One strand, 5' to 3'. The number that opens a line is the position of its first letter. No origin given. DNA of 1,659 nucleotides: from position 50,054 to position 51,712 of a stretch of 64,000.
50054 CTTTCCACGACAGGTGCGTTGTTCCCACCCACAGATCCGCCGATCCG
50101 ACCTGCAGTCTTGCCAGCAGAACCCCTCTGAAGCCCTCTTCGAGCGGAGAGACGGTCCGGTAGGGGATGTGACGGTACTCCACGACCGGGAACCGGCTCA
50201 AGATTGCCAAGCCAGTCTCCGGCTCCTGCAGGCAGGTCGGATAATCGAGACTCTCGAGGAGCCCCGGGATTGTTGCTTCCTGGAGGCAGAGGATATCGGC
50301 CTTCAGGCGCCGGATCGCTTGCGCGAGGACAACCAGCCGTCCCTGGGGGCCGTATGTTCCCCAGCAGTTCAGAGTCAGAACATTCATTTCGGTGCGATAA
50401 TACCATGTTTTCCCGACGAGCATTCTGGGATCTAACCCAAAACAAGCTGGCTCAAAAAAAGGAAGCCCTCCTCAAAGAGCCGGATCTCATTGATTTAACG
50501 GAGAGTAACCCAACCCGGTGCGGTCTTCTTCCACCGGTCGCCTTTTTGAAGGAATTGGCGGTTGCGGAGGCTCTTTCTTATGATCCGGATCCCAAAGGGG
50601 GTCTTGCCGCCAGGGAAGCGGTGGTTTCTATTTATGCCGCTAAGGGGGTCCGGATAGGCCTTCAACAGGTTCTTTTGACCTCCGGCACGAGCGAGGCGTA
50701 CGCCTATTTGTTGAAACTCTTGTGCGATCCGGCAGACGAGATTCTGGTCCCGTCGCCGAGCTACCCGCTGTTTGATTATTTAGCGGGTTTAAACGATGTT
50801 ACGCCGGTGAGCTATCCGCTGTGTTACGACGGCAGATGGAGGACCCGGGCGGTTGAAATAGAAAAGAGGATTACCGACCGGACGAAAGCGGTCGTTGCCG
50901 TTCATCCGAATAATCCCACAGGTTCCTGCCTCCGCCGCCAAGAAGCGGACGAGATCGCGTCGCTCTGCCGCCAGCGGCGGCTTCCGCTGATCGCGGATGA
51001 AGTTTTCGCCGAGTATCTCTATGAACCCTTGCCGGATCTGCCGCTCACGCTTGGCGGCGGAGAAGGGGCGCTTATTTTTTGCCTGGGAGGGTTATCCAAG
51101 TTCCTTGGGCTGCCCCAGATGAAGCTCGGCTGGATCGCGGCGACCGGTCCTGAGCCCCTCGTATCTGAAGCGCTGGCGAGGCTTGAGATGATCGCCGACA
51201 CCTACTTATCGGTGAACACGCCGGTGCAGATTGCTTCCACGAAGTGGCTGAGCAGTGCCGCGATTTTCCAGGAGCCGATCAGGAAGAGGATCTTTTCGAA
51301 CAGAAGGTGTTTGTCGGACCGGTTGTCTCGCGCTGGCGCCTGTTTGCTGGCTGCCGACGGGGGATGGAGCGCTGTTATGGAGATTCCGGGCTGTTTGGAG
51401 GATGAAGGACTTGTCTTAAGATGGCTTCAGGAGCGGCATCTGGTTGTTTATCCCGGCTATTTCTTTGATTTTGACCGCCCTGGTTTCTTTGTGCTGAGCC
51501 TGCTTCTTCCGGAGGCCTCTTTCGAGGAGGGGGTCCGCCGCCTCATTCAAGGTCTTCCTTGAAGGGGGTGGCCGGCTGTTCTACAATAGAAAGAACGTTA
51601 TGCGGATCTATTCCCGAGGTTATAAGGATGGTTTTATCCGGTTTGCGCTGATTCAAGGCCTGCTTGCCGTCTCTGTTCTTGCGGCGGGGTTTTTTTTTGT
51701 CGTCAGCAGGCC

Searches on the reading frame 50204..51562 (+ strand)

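Call 75: search_protein_families(library=pfam, proteins=[window:50204-51562:+], max_evalue=0.00001)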
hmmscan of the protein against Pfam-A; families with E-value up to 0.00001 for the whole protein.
window:50204-51562:+ (452 aa): 1 family
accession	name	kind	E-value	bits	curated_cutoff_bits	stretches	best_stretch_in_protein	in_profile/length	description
PF00155.27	Aminotran_1_2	-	4.7e-38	131.7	19.7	1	124-447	35-361/361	Aminotransferase class I and II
